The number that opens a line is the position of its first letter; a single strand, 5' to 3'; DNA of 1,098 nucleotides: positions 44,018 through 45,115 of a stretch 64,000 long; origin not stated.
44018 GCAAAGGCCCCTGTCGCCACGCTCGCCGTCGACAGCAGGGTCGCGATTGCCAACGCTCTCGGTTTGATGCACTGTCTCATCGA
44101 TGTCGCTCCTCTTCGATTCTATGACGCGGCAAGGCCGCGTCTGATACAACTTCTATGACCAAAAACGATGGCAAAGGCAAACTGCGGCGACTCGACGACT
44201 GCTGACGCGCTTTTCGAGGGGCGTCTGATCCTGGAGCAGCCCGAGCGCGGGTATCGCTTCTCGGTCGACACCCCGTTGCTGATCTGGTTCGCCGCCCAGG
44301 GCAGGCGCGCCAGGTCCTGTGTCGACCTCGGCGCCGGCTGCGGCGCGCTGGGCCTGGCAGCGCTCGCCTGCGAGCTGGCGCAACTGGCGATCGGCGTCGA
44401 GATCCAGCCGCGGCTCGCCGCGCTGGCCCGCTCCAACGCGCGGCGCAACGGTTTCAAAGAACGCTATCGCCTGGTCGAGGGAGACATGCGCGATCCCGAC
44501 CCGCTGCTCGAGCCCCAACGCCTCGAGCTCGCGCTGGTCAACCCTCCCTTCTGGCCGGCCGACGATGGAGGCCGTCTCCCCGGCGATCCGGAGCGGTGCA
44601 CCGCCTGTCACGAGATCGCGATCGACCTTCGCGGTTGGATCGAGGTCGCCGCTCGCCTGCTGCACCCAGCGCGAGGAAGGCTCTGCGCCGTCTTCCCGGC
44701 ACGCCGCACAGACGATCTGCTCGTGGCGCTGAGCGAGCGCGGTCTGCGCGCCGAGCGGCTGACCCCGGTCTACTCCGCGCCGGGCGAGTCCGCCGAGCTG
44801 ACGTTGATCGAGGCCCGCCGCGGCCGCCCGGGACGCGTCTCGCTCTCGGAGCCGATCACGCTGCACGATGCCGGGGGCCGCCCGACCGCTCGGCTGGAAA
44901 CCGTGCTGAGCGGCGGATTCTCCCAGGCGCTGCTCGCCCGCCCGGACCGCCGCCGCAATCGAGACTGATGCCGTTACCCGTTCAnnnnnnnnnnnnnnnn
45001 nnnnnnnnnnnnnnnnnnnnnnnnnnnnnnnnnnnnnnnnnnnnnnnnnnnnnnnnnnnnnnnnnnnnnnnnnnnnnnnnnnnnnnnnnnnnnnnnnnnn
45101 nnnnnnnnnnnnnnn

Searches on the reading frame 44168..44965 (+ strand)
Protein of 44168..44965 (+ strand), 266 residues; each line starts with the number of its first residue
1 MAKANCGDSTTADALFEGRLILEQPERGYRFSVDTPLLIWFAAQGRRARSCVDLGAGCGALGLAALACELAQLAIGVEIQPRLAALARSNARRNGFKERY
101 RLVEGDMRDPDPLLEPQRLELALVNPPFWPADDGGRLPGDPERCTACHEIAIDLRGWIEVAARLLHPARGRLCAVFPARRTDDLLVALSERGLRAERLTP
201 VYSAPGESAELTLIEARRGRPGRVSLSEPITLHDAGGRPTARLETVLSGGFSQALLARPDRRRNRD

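Call 47: search_protein_families(library=pfam, proteins=[window:44168-44965:+], max_evalue=0.001)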
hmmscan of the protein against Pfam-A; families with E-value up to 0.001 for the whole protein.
window:44168-44965:+ (266 aa): 4 families
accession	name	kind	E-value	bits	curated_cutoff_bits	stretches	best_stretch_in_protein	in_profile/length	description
PF05175.20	MTS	-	3.7e-07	30.4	23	1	47-128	31-108/170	Methyltransferase small domain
PF13847.12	Methyltransf_31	-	0.00026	21.1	27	1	50-118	6-74/145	Methyltransferase domain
PF06325.19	PrmA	-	0.00032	20.7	22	1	43-102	157-215/296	Ribosomal protein L11 methyltransferase (PrmA)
PF13649.12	Methyltransf_25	-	0.00047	21.2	27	1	52-111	2-59/97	Methyltransferase domain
